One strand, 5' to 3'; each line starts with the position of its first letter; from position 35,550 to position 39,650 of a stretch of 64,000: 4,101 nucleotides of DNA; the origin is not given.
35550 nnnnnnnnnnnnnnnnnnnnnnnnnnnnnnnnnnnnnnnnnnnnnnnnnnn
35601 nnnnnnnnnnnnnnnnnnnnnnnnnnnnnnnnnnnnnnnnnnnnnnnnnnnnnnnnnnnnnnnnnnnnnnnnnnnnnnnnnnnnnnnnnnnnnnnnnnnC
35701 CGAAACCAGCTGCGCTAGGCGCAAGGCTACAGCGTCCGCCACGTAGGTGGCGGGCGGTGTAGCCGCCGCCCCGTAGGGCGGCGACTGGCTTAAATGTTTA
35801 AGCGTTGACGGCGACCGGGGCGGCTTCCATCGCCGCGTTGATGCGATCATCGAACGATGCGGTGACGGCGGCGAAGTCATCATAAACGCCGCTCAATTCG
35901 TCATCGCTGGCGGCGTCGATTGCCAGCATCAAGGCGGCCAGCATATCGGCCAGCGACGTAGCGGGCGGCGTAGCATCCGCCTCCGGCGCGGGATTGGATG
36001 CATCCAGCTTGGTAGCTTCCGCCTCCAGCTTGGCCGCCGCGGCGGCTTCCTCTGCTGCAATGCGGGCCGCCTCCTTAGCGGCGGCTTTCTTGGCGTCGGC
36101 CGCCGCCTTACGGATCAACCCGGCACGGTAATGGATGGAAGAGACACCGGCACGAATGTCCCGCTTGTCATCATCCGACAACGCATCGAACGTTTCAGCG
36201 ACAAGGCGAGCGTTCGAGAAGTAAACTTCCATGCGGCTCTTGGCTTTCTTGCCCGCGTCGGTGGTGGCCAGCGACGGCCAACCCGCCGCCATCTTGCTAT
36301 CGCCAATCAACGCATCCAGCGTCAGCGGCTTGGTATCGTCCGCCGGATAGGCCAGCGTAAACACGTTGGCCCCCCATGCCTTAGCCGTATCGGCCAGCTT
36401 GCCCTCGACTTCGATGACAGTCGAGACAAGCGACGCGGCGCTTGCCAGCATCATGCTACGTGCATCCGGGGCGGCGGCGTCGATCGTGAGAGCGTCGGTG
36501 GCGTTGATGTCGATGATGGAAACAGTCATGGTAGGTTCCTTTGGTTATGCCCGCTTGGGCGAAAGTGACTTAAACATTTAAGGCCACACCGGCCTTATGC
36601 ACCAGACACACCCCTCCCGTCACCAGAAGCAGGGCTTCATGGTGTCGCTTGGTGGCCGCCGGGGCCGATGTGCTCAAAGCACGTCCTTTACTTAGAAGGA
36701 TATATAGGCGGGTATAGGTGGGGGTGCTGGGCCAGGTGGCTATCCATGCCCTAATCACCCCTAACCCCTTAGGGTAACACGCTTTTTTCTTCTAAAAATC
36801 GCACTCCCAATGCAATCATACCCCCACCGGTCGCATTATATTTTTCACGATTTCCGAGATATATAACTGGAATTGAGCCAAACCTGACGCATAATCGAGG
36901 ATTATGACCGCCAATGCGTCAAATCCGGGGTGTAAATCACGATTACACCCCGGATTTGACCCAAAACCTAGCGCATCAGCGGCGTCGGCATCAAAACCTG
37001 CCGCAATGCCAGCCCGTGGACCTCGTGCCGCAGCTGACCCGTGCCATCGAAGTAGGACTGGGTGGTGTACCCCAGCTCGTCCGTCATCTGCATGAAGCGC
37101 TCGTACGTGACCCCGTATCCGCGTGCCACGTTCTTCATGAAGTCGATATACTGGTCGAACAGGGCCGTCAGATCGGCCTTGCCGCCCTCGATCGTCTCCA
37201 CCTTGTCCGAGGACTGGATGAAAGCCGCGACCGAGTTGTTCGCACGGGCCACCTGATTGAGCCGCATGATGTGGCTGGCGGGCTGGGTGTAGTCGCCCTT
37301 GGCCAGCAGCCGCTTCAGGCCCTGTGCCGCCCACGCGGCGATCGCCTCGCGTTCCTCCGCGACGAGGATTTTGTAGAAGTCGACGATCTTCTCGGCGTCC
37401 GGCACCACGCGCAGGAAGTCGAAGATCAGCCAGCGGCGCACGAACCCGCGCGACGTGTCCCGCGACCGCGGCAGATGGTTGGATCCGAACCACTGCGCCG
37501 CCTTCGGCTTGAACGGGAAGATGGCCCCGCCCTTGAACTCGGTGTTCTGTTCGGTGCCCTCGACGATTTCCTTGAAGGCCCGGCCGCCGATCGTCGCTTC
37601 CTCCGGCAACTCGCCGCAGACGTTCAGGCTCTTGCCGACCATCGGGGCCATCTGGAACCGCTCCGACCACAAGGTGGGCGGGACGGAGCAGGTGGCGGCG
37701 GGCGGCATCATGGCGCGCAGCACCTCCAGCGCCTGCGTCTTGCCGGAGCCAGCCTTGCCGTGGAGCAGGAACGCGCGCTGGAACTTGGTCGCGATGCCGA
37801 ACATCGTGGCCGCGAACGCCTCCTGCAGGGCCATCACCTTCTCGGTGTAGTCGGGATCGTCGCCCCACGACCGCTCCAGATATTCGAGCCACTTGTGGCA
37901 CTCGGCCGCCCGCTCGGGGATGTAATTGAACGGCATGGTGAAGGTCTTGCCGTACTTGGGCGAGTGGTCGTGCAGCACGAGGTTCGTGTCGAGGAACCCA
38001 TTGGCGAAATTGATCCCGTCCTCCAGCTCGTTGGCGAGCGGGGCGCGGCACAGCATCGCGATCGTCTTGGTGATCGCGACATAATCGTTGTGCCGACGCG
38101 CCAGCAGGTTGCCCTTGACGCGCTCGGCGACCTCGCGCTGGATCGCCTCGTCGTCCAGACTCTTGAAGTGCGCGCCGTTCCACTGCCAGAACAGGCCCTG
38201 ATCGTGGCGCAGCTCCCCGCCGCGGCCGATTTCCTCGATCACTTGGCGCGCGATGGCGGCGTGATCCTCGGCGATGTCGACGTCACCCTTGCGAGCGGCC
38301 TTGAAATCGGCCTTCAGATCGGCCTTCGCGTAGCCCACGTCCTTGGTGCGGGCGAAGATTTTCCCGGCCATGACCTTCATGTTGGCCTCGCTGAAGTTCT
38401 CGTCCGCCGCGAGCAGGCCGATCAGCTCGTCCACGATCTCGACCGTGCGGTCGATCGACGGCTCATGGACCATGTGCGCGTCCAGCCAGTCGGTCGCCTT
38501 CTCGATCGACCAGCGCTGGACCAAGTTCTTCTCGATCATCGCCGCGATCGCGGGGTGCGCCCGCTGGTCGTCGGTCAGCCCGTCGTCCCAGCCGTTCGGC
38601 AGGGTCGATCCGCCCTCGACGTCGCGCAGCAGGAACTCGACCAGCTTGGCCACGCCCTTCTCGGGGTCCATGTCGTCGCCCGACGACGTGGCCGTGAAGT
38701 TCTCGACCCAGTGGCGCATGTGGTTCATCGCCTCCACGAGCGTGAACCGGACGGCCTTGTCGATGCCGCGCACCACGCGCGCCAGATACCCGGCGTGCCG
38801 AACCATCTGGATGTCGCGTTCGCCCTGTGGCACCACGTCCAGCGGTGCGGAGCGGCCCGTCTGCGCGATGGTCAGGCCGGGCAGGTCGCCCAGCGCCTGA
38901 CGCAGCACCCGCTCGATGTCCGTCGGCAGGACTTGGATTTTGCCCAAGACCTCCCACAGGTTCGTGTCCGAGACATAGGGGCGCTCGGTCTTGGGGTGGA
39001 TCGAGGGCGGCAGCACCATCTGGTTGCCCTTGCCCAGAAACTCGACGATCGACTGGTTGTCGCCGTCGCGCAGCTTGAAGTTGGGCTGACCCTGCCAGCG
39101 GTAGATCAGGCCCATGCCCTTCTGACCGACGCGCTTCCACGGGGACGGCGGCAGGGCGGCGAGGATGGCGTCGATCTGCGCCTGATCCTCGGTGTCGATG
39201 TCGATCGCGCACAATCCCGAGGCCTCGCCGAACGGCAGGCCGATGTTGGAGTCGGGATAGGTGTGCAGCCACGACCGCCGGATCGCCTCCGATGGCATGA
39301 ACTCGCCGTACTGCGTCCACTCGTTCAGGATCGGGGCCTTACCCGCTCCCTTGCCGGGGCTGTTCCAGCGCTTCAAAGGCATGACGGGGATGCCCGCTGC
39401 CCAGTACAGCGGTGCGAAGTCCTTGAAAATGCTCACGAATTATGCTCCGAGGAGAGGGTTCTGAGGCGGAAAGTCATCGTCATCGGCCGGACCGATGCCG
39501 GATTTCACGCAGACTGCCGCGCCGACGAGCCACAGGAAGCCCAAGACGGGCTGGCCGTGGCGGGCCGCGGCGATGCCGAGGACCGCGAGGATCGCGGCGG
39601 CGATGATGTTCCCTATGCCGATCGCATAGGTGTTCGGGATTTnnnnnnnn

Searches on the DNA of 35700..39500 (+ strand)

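Call 12: search_dna_similar(query=window:35700-39500:+, collection=phages, mode=distant, max_rows=25)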
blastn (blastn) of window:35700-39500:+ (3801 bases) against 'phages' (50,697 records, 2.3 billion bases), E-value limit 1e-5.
Records with a match: 2; places in all: 2; records where one place covers at least 80% of the query: 0.
Best place of each record, by identity: 60-80% 2.
By first word of the organism name: Caulobacter 2.
By host as written in the record: Caulobacter crescentus 2.
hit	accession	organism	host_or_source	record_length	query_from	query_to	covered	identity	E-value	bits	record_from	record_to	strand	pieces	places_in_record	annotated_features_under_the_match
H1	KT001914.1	Caulobacter phage Seuss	Caulobacter crescentus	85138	1684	3329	11%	71.1%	4e-25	205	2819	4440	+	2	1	DNA primase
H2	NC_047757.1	Caulobacter phage Seuss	Caulobacter crescentus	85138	1684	3329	11%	71.1%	4e-25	205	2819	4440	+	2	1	DNA primase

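Call 13: search_dna_similar(query=window:36530-36967:+, collection=phages, mode=distant, max_evalue=1)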
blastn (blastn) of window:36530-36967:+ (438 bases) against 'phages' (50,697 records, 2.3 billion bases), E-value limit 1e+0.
Records with a match: 2; places in all: 2; records where one place covers at least 80% of the query: 0.
Best place of each record, by identity: 80-90% 2.
By first word of the organism name: Achromobacter 2.
By host as written in the record: Achromobacter xylosoxidans I2BC 2.
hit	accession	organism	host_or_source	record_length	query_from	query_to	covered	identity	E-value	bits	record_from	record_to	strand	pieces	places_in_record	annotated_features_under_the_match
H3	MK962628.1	Achromobacter phage vB_AxyP_19-32_Axy09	Achromobacter xylosoxidans I2BC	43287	99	140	10%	86.0%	4e-2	45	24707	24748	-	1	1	hypothetical protein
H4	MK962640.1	Achromobacter phage vB_AxyP_19-32_Axy23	Achromobacter xylosoxidans I2BC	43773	99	140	10%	86.0%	4e-2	45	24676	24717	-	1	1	hypothetical protein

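Call 35: search_rna_families(source=window, start=36400, end=37050, threshold=evalue, max_evalue=10)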
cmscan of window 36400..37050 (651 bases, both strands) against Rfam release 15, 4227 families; matches with E-value up to 10: 5.
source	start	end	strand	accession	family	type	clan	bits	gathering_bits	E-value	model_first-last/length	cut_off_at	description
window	36918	36961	+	RF00941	mir-434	Gene; miRNA;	-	18.6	100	1.1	1-81/81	no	mir-434 microRNA precursor family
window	36708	36772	+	RF03924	mir-1228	Gene; miRNA;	-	16.3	88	8.6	1-73/73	no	mir-1228 microRNA precursor family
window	36921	36954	-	RF01863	TB10Cs2H2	Gene; snRNA; snoRNA; HACA-box;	-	15.7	50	2.9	1-67/67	no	Trypanosomatid snoRNA TB10Cs2H2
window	36913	36963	-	RF03523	mir-4703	Gene; miRNA;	-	15.2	88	5.3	1-61/61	no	mir-4703 microRNA precursor family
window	36711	36774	+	RF01918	mir-1249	Gene; miRNA;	-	13.7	83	8.6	1-75/75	no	mir-1249 microRNA precursor family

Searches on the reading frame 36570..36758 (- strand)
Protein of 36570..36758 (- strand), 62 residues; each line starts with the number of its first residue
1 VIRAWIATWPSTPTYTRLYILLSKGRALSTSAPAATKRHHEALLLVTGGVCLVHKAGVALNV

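Call 10: search_protein_families(library=pfam, proteins=[window:36570-36758:-], max_evalue=0.01)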
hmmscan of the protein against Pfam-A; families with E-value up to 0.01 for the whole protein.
window:36570-36758:- (62 aa): 0 families

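Call 11: search_protein_families(library=phrogs, proteins=[window:36570-36758:-], max_evalue=0.001)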
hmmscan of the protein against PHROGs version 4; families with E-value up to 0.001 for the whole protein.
window:36570-36758:- (62 aa): 0 families

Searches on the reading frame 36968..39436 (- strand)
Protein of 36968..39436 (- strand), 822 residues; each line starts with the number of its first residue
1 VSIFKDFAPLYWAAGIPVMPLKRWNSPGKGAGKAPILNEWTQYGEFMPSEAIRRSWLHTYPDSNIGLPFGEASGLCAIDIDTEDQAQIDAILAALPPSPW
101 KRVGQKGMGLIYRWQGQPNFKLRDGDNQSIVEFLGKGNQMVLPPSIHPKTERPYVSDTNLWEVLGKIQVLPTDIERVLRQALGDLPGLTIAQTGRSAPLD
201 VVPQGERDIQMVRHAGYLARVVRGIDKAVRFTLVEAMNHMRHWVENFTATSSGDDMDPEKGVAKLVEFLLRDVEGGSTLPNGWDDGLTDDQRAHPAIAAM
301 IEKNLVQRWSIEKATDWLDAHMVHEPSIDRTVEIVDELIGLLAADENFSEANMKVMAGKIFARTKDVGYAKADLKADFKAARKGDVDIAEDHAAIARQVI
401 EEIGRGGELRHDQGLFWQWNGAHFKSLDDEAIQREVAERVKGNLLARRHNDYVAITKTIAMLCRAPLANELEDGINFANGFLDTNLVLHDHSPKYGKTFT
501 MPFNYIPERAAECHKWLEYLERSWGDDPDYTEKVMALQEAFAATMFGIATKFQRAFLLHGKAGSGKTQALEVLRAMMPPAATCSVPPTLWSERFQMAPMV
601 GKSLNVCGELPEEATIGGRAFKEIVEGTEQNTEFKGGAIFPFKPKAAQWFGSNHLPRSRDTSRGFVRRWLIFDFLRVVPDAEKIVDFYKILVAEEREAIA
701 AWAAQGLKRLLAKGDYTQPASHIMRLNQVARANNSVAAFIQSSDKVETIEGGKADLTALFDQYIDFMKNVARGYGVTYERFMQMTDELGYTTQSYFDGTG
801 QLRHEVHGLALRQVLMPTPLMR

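Call 10: search_protein_families(library=pfam, proteins=[window:36968-39436:-], max_evalue=0.01)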
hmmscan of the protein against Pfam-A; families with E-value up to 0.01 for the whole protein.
window:36968-39436:- (822 aa): 3 families
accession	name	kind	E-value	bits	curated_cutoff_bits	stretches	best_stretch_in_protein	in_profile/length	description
PF09250.16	Prim-Pol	-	3.2e-16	60.6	22.8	1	10-154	3-143/158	Bifunctional DNA primase/polymerase, N-terminal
PF19263.5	DUF5906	-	1.1e-09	39.3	27.6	1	558-663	1-111/114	Family of unknown function (DUF5906)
PF13604.12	AAA_30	-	0.0071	16.5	27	0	545-577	10-42/191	AAA domain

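Call 11: search_protein_families(library=phrogs, proteins=[window:36968-39436:-], max_evalue=0.001)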
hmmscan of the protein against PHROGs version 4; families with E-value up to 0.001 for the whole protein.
window:36968-39436:- (822 aa): 11 families
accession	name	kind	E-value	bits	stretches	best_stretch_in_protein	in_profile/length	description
phrog_1156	-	DNA, RNA and nucleotide metabolism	3.9e-81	274.8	1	1-793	10-808/855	DNA primase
phrog_864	-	DNA, RNA and nucleotide metabolism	7.6e-48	164.7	1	467-769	283-581/1064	DNA primase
phrog_6088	-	DNA, RNA and nucleotide metabolism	3.6e-38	132.5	1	351-792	309-749/772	DNA primase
phrog_1829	-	DNA, RNA and nucleotide metabolism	7e-30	104.8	1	470-781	426-729/772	DNA primase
phrog_2478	-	DNA, RNA and nucleotide metabolism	1.9e-23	83.5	1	474-768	508-801/854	DNA polymerase/primase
phrog_16213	-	DNA, RNA and nucleotide metabolism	8.6e-16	58.3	1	475-743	316-583/732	DNA primase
phrog_7601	-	unknown function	2.2e-15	57.8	1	542-769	10-235/289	-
phrog_3022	-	DNA, RNA and nucleotide metabolism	5.1e-09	36.1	1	28-157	30-163/788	DNA primase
phrog_1883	-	DNA, RNA and nucleotide metabolism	2e-08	34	1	595-795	538-736/756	DNA helicase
phrog_5177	-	DNA, RNA and nucleotide metabolism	2.9e-05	23.2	1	51-158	63-171/876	DNA polymerase/primase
phrog_21086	-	unknown function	0.00014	21.6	0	522-581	215-272/617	-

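Call 16: find_related_loci(query=window:36968-39436:-, collection=viral_contigs, flank=6000)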
Query window:36968-39436:- (822 aa) in viral_contigs; peptide patterns used: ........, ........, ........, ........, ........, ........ (x = any residue, [..] = any of these).
6 stretches matched a pattern; 5 encode a relative of the query (tblastn E <= 1e-3); 5 distinct loci.
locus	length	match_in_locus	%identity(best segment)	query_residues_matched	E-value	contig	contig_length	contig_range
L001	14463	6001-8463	83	1-819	0e+0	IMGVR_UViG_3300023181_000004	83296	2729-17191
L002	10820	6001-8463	82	1-819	0e+0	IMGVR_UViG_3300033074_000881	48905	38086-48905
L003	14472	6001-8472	82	1-822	0e+0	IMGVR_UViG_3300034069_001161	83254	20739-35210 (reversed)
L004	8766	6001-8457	65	2-817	0e+0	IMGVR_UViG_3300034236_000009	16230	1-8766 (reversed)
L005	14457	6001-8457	65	2-817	0e+0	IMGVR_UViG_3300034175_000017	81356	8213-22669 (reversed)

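Call 30: find_related_loci(query=window:36968-39436:-, collection=metagenome_contigs, flank=5000)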
Query window:36968-39436:- (822 aa) in metagenome_contigs; peptide patterns used: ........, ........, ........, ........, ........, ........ (x = any residue, [..] = any of these).
26 stretches matched a pattern; 5 encode a relative of the query (tblastn E <= 1e-3); 4 distinct loci.
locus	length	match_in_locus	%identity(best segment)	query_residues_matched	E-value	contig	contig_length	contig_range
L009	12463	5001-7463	83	1-819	0e+0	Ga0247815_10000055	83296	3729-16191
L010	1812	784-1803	85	1-339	0e+0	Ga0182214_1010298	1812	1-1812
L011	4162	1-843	84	542-822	2e-162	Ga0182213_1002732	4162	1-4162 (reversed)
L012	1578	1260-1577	94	1-106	2e-63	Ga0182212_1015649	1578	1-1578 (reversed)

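Call 59: search_dna_similar(query=window:36968-39436:-, collection=phages, mode=protein, max_rows=25)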
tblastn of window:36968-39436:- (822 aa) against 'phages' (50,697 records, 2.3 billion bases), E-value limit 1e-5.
Records with a match: 142; places in all: 142; records where one place covers at least 80% of the query: 10.
Best place of each record, by identity: <60% 142.
By first word of the organism name: Mycobacterium 27; Streptomyces 16; Vibrio 13; Lactobacillus 10; Streptococcus 6; Bacteriophage 6; Lacticaseibacillus 6; Achromobacter 5; Acinetobacter 5; Salinibacter 5; and 21 more.
By host as written in the record: Mycobacterium smegmatis mc2 155 19; - 15; Vibrio lentus 6; Streptomyces griseus ATCC 10137 6; Streptomyces griseus subsp. griseus ATCC 10137 5; Lactobacillus paracasei 5; Achromobacter xylosoxidans 3; Alteromonas macleodii ATCC 27126 3; and 58 more.
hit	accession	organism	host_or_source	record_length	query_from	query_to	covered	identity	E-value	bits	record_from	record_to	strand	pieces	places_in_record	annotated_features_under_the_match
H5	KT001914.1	Caulobacter phage Seuss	Caulobacter crescentus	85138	3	788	96%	39.8%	4e-163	531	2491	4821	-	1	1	DNA primase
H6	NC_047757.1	Caulobacter phage Seuss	Caulobacter crescentus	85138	3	788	96%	39.8%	4e-163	531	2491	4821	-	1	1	DNA primase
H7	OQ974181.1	Achromobacter phage 2-1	Achromobacter xylosoxidans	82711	3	748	91%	39.4%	4e-156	511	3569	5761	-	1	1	DNA primase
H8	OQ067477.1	Xylophilus phage Lumi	Xylophilus sp.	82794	1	789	96%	36.5%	1e-145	480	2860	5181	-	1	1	putative DNA primase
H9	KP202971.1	Achromobacter phage JWF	Achromobacter xylosoxidans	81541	3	748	91%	38.2%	6e-151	496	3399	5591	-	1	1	hypothetical protein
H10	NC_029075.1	Achromobacter phage JWF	Achromobacter xylosoxidans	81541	3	748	91%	38.2%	6e-151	496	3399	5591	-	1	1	DNA primase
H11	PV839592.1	Acinetobacter phage fJoAci04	Acinetobacter baumannii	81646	2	788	96%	29.7%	3e-100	348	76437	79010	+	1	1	DNA primase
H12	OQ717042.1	Acinetobacter phage EAb13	Acinetobacter baumannii MRSN 423159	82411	2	788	96%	29.7%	3e-100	348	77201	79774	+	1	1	DNA primase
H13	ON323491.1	Acinetobacter phage vB_AbaS_TCUP2199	Acinetobacter baumannii TV2199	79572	2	788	96%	29.3%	1e-94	331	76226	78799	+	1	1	hypothetical protein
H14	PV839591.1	Acinetobacter phage fJoAci01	Acinetobacter baumannii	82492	2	788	96%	29.3%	1e-94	331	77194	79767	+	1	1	DNA primase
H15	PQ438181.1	Acinetobacter phage Mystique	Acinetobacter baumannii AB5075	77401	2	764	68%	35.9%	1e-39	354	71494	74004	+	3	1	putative DNA primase (x3) | hypothetical protein (x2) | ribosome_binding_site (x4)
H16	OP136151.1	Escherichia phage Pondi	Escherichia coli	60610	386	803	51%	24.8%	3e-8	64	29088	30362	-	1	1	hypothetical protein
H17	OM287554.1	Alteromonas phage vB_AmaS-R9Y1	Alteromonas macleodii ATCC 27126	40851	389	778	47%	24.2%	2e-9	67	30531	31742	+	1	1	primase/helicase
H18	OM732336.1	Alteromonas phage vB_AmaS-R9Y2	Alteromonas macleodii ATCC 27126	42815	389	778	47%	24.2%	4e-9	67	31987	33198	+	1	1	primase/helicase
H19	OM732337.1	Alteromonas phage vB_AmaS-R9Y3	Alteromonas macleodii ATCC 27126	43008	389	778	47%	24.2%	4e-9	67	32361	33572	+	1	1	primase/helicase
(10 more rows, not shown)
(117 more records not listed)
